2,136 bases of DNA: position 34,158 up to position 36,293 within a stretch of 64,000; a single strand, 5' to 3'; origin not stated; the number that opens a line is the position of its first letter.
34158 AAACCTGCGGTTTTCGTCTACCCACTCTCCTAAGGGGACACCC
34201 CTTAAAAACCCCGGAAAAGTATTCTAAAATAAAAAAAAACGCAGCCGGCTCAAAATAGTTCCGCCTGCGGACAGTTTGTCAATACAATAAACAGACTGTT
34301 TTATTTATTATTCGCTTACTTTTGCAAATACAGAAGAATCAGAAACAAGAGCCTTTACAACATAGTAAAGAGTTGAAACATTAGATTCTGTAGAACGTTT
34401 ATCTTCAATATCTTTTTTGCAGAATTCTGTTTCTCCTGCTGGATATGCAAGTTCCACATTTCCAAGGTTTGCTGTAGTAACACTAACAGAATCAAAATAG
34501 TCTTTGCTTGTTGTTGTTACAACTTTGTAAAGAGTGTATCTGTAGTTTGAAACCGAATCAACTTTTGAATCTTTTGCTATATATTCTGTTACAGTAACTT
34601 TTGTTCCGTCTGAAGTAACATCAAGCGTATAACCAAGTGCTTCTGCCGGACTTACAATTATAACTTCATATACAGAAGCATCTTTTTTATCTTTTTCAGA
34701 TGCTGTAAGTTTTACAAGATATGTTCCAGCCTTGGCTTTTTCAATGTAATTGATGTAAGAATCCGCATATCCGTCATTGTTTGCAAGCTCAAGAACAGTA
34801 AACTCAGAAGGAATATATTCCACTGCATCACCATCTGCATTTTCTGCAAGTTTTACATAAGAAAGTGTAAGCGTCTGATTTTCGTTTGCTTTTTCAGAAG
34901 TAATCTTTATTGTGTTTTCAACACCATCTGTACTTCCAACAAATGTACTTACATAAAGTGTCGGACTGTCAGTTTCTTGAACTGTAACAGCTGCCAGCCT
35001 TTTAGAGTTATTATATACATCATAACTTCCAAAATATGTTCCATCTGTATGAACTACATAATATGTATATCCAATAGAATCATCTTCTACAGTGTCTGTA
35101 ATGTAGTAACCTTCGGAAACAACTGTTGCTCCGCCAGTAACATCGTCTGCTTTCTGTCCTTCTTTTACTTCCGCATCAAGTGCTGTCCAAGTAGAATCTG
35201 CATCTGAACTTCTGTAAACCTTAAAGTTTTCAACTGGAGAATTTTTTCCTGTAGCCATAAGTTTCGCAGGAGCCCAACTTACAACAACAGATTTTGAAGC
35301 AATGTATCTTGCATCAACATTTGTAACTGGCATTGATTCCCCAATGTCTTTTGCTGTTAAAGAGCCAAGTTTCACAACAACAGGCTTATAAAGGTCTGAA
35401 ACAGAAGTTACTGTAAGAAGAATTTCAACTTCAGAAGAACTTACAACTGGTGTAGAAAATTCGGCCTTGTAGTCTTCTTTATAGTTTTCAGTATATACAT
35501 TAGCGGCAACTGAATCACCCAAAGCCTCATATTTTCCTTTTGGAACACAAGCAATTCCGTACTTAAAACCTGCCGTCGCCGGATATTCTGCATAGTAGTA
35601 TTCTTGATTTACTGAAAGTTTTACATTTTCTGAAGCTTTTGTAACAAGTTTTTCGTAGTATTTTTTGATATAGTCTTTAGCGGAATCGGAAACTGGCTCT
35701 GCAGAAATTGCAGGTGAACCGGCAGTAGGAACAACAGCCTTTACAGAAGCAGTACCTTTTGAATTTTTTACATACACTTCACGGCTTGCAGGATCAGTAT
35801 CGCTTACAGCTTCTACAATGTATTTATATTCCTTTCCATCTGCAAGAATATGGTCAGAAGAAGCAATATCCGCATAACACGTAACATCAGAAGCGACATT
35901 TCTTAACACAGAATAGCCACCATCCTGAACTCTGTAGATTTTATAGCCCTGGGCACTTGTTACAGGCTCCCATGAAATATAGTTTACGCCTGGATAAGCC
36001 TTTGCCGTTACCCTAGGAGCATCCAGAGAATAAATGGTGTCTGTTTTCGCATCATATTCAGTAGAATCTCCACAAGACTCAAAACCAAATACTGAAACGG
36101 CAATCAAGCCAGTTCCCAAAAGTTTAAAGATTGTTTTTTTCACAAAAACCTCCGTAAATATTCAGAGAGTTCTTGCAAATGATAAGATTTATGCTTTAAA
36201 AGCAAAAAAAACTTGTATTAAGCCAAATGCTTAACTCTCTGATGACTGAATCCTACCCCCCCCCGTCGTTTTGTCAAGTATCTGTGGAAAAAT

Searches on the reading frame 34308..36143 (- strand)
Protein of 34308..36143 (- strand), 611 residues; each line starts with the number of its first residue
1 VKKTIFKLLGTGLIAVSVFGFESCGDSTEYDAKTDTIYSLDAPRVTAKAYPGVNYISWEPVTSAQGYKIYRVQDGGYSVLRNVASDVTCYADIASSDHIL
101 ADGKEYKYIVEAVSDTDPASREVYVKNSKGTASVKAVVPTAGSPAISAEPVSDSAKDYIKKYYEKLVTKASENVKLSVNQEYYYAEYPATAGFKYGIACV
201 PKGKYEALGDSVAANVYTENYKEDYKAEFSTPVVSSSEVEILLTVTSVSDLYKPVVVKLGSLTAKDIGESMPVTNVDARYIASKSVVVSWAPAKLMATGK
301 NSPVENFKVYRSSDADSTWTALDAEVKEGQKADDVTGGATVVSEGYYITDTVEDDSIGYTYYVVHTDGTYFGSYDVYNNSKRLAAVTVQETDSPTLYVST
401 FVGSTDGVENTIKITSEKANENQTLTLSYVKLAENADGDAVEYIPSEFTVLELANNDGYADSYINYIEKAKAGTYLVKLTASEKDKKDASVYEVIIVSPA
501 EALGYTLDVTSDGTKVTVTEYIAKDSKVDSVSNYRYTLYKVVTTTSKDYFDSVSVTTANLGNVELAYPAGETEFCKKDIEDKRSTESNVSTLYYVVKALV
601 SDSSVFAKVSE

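Call 11: search_protein_families(library=pfam, proteins=[window:34308-36143:-], max_evalue=0.01)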
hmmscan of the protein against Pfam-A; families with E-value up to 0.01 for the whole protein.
window:34308-36143:- (611 aa): 1 family
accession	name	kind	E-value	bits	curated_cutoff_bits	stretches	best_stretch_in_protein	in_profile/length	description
PF00041.27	fn3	-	0.0018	18.9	25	0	272-314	2-40/84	Fibronectin type III domain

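Call 12: search_protein_families(library=ncbifam, proteins=[window:34308-36143:-], max_evalue=0.01)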
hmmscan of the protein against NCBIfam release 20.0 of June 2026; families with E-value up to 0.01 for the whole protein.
window:34308-36143:- (611 aa): 0 families

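Call 13: find_homologous_proteins(query=window:34308-36143:-)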
Query window:34308-36143:- (611 aa): 220 proteins with E <= 0.001 among 8000 candidates; the best 120 are listed.
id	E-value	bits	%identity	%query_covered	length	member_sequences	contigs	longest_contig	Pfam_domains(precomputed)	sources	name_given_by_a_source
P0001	0.0e+0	1301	100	100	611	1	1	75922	-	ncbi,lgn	-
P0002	0.0e+0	1175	91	100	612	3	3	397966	-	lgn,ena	-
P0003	2.0e-298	1009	80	100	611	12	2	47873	-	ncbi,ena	-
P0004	1.0e-296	1003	79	100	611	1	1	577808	-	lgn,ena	-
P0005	4.8e-286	968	76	100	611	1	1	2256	-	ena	-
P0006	4.9e-277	938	75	100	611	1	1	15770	-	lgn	-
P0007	4.2e-276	935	75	100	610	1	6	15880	-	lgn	-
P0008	5.2e-276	935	74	100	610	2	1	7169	-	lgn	-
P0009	2.9e-275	932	74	100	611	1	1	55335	-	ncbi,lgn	-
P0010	2.3e-274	929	75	100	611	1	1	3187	-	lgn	-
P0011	6.5e-274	928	75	100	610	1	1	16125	-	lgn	-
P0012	8.8e-274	927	74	100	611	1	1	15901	-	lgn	-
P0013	5.8e-273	925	74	100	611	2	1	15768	-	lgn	-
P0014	1.7e-272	923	74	100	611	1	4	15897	-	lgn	-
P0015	9.5e-272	921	73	100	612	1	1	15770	-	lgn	-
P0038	1.1e-268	911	73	100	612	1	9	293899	-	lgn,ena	-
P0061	5.5e-267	905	72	100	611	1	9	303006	-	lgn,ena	-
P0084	5.4e-265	898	72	100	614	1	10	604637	-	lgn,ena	-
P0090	4.0e-264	896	72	100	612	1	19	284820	-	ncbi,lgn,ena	-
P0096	1.5e-263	894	72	100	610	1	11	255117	-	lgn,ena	-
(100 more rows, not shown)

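Call 15: find_related_loci(query=window:34308-36143:-, collection=genome_contigs, flank=3000)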
Query window:34308-36143:- (611 aa) in genome_contigs; peptide patterns used: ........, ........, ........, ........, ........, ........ (x = any residue, [..] = any of these).
201 stretches matched a pattern; 7 encode a relative of the query (tblastn E <= 1e-3); 7 distinct loci.
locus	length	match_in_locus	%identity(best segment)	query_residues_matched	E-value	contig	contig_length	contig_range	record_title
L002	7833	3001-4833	80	1-611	0e+0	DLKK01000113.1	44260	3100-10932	MAG TPA_asm: Treponema sp. UBA7590 UBA7590_contig_245, whole genome shotgun sequence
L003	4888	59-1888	73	1-611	0e+0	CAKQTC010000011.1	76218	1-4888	MAG: uncultured Clostridia bacterium isolate REFINED_METABAT215_TOP10_CONTIGS_1500_ASSEMBLY_K77_MERGED__Hadza_MoBio_hadz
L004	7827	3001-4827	71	1-611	0e+0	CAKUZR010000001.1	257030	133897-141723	MAG: uncultured Treponema sp. isolate REFINED_METABAT215_TOP10_CONTIGS_1500_ASSEMBLY_K77_MERGED__Nepal_MoBio_Fiber-Hadza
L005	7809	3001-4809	70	1-610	0e+0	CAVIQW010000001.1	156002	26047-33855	Paratractidigestivibacter sp. isolate H07619-L1_cleanbin_000023 genome assembly, contig: Spades_H07619-L1_contig_19, who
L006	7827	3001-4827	73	1-610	0e+0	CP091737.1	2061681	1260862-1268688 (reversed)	MAG: Treponema sp. isolate nC27_bin.160.fa chromosome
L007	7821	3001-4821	62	1-611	0e+0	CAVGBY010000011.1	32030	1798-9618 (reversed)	uncultured Prevotella sp. isolate H07667-L1_cleanbin_000047 genome assembly, contig: Spades_H07667-L1_contig_1133, whole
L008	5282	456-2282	71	1-611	0e+0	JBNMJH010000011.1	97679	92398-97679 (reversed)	MAG: Treponema sp. isolate CM_BacTre2105.75 k141_159541_length_97679_cov_33.0056, whole genome shotgun sequence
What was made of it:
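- The G6 call may come from a long-read assembly (call 15).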

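Call 21: find_encoding_contigs(protein=P0090, flank=1500, max_places=10)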
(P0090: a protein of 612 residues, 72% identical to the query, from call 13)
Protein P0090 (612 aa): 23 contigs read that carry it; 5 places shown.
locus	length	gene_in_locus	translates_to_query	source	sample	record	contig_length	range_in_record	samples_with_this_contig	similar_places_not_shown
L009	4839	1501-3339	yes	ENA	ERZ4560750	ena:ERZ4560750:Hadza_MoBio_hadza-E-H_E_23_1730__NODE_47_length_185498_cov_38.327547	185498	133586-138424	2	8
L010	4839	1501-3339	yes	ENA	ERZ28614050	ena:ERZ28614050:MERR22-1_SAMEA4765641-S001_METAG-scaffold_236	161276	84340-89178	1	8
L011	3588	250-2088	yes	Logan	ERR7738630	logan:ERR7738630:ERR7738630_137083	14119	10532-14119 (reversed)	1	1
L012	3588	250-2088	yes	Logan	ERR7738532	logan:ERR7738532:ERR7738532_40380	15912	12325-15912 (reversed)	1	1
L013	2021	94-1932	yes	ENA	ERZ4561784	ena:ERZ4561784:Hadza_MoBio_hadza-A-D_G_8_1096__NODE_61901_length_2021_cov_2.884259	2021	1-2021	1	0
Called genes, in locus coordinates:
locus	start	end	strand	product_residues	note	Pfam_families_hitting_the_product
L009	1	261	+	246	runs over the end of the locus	-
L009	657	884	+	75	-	PF10047:DUF2281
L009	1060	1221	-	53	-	-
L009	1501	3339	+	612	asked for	-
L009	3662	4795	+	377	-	PF03462:PCRF, PF00472:RF-1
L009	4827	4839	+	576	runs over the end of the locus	-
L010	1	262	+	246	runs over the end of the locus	-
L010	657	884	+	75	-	PF10047:DUF2281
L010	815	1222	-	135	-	-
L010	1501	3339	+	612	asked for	-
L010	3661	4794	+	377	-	PF03462:PCRF, PF00472:RF-1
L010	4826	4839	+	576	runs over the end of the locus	-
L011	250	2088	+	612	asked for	-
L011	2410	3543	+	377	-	PF03462:PCRF, PF00472:RF-1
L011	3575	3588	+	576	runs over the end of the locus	-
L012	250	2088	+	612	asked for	-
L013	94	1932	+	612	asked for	-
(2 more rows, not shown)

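Call 24: find_encoding_contigs(protein=P0002, flank=1500, max_places=10)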
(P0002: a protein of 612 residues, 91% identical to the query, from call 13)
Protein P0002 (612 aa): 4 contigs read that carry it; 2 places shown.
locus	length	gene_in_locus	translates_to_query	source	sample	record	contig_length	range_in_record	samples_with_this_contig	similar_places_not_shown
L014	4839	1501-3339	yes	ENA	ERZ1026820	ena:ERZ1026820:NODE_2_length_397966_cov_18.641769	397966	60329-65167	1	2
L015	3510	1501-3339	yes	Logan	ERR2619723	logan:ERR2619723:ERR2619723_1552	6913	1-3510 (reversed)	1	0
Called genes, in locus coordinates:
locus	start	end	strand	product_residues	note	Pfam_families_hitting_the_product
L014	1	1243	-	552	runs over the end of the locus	PF20720:nSTAND3 (weak), PF00485:PRK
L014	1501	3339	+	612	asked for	-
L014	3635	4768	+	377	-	PF03462:PCRF, PF00472:RF-1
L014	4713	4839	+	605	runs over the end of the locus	-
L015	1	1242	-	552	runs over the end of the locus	PF20720:nSTAND3 (weak), PF00485:PRK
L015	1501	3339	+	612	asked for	-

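Call 25: find_encoding_contigs(protein=P0096, flank=1500, max_places=10)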
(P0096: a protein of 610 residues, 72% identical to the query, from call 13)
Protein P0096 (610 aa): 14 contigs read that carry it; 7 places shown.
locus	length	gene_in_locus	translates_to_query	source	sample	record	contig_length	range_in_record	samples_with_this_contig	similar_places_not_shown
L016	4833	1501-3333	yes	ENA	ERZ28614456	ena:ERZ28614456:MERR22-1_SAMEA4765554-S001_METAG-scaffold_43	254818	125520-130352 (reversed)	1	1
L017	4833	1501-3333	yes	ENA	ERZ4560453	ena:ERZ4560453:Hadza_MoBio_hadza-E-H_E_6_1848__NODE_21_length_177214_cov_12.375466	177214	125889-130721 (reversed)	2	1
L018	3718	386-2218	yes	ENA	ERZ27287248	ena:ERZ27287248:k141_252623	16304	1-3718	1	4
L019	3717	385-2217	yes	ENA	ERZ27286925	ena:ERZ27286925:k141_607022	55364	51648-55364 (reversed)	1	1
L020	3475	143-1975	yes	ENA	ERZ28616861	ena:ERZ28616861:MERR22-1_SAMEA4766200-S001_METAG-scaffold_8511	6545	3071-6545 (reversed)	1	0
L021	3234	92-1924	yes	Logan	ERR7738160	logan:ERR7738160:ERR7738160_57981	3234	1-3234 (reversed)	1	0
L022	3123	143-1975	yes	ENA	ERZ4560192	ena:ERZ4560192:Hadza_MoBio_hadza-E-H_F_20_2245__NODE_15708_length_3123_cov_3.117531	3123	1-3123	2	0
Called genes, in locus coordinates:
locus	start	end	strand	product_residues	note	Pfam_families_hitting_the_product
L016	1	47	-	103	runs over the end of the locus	PF18291:HU-HIG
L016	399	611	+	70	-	PF10047:DUF2281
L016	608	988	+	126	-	PF01850:PIN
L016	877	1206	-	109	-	-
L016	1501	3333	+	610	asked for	-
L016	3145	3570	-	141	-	-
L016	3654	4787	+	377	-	PF03462:PCRF, PF00472:RF-1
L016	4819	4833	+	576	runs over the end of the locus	-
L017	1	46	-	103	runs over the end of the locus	PF18291:HU-HIG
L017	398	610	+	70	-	PF10047:DUF2281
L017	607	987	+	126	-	PF01850:PIN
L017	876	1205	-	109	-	-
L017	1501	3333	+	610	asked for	-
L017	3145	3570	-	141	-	-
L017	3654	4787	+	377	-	PF03462:PCRF, PF00472:RF-1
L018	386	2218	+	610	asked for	-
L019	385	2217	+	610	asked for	-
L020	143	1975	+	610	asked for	-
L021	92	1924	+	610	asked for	-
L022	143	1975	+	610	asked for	-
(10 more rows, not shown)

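Call 30: search_protein_representatives(protein=window:34308-36143:-)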
Query: 611 residues. Proteins with E-value up to 0.001 (for the whole library): 241; up to 1e-10: 111; up to 1e-30: 33. The best 150 are listed.
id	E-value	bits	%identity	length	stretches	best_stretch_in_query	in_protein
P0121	2.0e-201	686.9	64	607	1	1-611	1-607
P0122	3.2e-107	376.0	45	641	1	18-608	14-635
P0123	1.3e-102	360.8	45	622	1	3-608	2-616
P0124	6.7e-95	335.3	43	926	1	3-611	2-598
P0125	4.3e-90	319.5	71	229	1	384-610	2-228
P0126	7.6e-78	279.0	40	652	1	8-558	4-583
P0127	1.5e-77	278.1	44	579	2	101-600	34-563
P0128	5.2e-73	263.1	41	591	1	8-611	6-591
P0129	1.6e-71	258.1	39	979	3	260-608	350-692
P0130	6.4e-71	256.2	38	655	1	13-565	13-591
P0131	2.1e-69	251.2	39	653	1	8-562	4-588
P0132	5.8e-63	229.9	39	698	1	18-572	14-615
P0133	6.8e-63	229.7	37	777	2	22-372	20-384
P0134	1.2e-58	215.7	37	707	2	2-348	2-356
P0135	4.1e-56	207.3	40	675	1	13-574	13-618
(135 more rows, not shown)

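Call 33: find_related_loci(query=A1, collection=metagenome_contigs, flank=1200)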
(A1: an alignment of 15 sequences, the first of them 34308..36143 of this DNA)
Query A1 (611 aa) in metagenome_contigs; peptide patterns used: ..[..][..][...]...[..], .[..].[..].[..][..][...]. (x = any residue, [..] = any of these).
83 stretches matched a pattern; 22 encode a relative of the query (tblastn E <= 1e-3); 22 distinct loci.
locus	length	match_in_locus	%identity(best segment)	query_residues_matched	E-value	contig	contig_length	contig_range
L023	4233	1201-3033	80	1-611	0e+0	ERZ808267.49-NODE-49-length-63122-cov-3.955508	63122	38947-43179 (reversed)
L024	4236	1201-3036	73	1-611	0e+0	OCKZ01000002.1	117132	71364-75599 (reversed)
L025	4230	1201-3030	73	1-611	0e+0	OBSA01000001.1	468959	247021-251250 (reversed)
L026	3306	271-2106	72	1-611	0e+0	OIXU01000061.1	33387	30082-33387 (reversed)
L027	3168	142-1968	71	1-610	0e+0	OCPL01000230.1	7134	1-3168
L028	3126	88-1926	71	1-611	0e+0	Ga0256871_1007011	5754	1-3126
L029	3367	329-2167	70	1-610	0e+0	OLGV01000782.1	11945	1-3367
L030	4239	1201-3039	70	1-611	0e+0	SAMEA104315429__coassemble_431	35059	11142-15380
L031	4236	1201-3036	69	1-610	0e+0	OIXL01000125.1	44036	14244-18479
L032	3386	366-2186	44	23-608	2e-136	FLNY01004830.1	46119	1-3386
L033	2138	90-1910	44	23-608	2e-138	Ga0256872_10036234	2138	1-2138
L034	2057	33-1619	38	2-502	8e-81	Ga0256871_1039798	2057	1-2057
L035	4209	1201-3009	32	24-566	4e-63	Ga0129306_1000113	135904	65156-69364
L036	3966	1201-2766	35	23-549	1e-61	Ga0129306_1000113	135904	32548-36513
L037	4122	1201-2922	37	23-549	3e-75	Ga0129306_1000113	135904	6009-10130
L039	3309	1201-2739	30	1-505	5e-32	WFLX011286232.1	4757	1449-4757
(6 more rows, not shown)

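Call 39: find_encoding_contigs(protein=P0084, flank=600, max_places=10)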
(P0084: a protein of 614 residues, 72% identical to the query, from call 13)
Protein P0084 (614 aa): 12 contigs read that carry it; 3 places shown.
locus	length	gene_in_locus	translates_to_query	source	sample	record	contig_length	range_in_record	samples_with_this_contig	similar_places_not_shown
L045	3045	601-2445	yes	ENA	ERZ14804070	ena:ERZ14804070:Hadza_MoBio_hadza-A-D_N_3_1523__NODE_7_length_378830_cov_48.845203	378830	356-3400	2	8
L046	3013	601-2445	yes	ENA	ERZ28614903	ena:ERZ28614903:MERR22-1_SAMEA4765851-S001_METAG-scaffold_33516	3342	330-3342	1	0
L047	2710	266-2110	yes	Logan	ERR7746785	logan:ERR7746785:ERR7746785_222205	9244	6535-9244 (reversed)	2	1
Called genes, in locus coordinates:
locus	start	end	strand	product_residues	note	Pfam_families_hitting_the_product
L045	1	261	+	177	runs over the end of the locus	-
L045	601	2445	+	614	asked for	-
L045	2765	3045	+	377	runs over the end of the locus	PF03462:PCRF, PF00472:RF-1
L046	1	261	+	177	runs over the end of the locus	-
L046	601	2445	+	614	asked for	-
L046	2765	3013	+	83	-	?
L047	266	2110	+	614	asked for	-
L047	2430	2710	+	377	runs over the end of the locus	PF03462:PCRF, PF00472:RF-1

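Call 40: find_encoding_contigs(protein=P0061, flank=600, max_places=10)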
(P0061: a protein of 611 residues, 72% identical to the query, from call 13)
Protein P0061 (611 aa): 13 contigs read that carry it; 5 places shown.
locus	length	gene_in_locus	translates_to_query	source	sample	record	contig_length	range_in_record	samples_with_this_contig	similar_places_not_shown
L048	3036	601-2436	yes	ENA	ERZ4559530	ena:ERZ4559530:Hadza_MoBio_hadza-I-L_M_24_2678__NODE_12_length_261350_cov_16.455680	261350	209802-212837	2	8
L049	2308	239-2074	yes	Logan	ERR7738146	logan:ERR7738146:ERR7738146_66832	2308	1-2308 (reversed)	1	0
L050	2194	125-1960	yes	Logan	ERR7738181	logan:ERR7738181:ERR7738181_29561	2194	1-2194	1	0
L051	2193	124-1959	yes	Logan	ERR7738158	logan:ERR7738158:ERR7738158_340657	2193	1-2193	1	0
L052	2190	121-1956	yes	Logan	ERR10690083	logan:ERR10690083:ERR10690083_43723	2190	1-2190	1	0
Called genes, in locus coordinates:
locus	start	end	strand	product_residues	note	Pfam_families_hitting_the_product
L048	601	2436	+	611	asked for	-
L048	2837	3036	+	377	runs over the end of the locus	PF03462:PCRF, PF00472:RF-1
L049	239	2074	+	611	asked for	-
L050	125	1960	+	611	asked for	-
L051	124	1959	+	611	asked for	-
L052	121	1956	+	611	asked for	-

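Call 41: find_encoding_contigs(protein=P0038, flank=600, max_places=10)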
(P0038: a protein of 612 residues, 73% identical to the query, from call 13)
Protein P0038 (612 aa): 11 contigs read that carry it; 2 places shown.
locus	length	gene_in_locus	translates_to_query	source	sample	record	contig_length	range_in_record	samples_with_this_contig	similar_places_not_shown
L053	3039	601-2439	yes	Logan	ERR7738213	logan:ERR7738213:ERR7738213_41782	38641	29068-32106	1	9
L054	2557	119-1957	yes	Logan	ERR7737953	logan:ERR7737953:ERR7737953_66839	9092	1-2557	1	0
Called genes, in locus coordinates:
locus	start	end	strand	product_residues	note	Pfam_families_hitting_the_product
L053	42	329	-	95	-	PF12844:HTH_19 (weak), PF13560:HTH_31 (weak), PF01381:HTH_3, PF13443:HTH_26 (weak)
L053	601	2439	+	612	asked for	-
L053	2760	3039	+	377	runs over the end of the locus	PF03462:PCRF, PF00472:RF-1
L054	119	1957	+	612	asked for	-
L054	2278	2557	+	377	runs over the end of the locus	PF03462:PCRF, PF00472:RF-1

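Call 47: find_homologous_proteins(query=L036:1147-2967:+)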
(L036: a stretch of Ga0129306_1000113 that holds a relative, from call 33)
Query L036:1147-2967:+ (606 aa): 220 proteins with E <= 0.001 among 8000 candidates; the best 120 are listed.
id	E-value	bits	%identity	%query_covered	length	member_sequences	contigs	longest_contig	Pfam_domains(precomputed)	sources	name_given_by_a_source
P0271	0.0e+0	1273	100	100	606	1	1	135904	-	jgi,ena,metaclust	metaclust:\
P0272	0.0e+0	1076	87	100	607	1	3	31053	-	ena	-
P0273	0.0e+0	1037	84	100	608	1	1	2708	-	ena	-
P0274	2.6e-227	774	67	100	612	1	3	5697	-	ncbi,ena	-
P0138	5.1e-223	760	66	100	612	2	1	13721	-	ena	-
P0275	2.8e-217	741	64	100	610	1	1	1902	-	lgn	-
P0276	7.2e-211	720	63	100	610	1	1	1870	-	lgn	-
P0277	2.2e-187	642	59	100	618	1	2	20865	-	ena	-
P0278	3.8e-75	272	41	92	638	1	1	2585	-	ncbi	-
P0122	4.2e-73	265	39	92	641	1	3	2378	-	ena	-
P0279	1.2e-72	263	38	92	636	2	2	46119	-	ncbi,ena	-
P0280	1.6e-70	256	37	96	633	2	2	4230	-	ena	-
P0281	4.2e-70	255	36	99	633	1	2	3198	-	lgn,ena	-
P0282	9.1e-70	254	39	92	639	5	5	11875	-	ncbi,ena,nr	ncbi:MAG: hypothetical protein IKO39_12665 [Treponema sp.]|nr:hypothetical protein [Treponema sp.]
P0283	1.2e-68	250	36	96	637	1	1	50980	-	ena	-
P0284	6.9e-68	248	38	95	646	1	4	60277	-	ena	-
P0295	1.5e-62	230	36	92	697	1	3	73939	-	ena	-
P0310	8.3e-60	221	35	91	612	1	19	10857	-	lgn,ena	-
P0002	2.8e-57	213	34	92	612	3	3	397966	-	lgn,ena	-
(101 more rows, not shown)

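Call 48: find_homologous_proteins(query=L039:1201-2790:+)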
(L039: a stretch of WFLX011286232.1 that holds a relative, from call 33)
Query L039:1201-2790:+ (529 aa): 51 proteins with E <= 0.001 among 8000 candidates.
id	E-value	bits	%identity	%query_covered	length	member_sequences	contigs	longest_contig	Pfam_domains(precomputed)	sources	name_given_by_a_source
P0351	2.9e-115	404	44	74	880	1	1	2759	-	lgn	-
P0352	1.0e-106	376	46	98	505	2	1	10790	-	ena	-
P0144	1.2e-105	372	43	74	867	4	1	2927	-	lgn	-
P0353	9.1e-105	369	44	98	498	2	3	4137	-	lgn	-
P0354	3.0e-103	364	45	98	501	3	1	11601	-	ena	-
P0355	8.0e-102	359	46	98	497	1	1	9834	-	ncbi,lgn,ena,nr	ncbi:MAG: hypothetical protein K2K67_04125 [Treponemataceae bacterium]|nr:hypothetical protein [Trep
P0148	1.8e-101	358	43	76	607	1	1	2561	-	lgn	-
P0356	3.3e-101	357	45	98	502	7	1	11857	-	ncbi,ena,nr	ncbi:MAG: hypothetical protein HDR38_07770 [Treponema sp.]|nr:hypothetical protein [Treponema sp.]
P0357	1.6e-97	345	43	98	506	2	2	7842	-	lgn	-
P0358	1.9e-95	338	41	75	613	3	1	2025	-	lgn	-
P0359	2.8e-95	338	44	98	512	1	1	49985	PF23608.2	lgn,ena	-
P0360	1.7e-94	335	44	67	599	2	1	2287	-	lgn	-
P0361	8.7e-93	330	47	67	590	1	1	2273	-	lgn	-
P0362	8.3e-92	326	40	75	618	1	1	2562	-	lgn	-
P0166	5.5e-91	324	45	67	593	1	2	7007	-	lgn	-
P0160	2.6e-87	312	45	74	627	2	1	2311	PF00041.28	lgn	-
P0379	1.3e-77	280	43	73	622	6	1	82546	-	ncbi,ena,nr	ncbi:MAG: hypothetical protein HDR51_05535 [Treponema sp.]|nr:hypothetical protein [Treponema sp.]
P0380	8.7e-76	274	42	92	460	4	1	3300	PF00041.28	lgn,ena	-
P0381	7.1e-74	267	38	96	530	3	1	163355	-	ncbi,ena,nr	ncbi:MAG: hypothetical protein HDR36_00215 [Treponema sp.]|nr:hypothetical protein [Treponema sp.]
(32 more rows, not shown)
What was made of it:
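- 34308..36143 (-): Regulated gene: a 611-aa predicted lipoprotein made of Fn3-like beta-sandwich domains, from a family restricted to Treponema. The library of 1.84 billion representatives holds 241 relatives (call 30), and sources name them 'hypothetical protein [Treponema sp.]' (calls 47, 48).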

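Call 49: find_encoding_contigs(protein=P0284, flank=800, max_places=6)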
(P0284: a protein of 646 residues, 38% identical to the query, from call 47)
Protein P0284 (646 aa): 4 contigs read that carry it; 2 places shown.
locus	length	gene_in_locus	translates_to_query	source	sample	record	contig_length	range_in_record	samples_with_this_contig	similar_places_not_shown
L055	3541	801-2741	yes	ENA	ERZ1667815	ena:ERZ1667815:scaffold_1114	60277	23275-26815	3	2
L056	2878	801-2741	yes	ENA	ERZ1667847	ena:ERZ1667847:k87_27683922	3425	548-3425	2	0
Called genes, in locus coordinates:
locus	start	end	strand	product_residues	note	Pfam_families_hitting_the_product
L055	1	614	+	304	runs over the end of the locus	PF02558:ApbA, PF08546:ApbA_C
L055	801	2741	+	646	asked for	-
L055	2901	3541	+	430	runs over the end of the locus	PF09479:Flg_new, PF19789:DUF6273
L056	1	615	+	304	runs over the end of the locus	PF02558:ApbA, PF08546:ApbA_C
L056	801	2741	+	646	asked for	-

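Call 50: find_encoding_contigs(protein=P0295, flank=800, max_places=6)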
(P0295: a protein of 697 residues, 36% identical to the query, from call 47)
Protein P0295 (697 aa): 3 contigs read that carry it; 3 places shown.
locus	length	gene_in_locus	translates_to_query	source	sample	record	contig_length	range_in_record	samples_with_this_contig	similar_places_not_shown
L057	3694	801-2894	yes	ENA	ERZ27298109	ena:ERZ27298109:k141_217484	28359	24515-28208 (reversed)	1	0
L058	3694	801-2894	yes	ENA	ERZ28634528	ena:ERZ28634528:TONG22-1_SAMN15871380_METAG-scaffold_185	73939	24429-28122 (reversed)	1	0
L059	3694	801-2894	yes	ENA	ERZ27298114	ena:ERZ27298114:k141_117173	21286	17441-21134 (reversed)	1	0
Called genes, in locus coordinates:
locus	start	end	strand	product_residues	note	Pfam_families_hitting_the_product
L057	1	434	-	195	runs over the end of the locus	?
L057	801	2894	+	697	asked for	-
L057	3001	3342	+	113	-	-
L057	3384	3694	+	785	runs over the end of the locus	PF00211:Guanylate_cyc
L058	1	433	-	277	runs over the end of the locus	PF12784:PDDEXK_2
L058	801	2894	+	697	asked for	-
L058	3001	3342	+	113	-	-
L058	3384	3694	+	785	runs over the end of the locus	PF00211:Guanylate_cyc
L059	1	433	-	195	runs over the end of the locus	?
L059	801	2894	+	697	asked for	-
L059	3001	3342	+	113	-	-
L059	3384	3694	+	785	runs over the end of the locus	PF00211:Guanylate_cyc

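Call 51: find_encoding_contigs(protein=P0379, flank=800, max_places=6)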
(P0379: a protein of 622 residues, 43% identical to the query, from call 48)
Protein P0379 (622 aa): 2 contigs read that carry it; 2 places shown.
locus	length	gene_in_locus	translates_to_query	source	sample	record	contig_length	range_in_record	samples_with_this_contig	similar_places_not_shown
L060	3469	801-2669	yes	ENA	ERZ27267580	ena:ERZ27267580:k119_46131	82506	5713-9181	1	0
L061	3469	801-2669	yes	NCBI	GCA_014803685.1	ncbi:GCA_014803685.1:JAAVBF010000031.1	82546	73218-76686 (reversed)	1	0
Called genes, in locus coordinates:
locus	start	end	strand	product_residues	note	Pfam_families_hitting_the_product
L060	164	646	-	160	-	PF00072:Response_reg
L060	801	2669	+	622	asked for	-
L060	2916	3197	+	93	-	PF01637:ATPase_2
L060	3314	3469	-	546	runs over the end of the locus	PF01973:MptE-like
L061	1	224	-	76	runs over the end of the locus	PF08281:Sigma70_r4_2, PF00196:GerE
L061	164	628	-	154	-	PF00072:Response_reg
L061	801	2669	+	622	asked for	-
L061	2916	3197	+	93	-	PF01637:ATPase_2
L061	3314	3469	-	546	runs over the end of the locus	PF01973:MptE-like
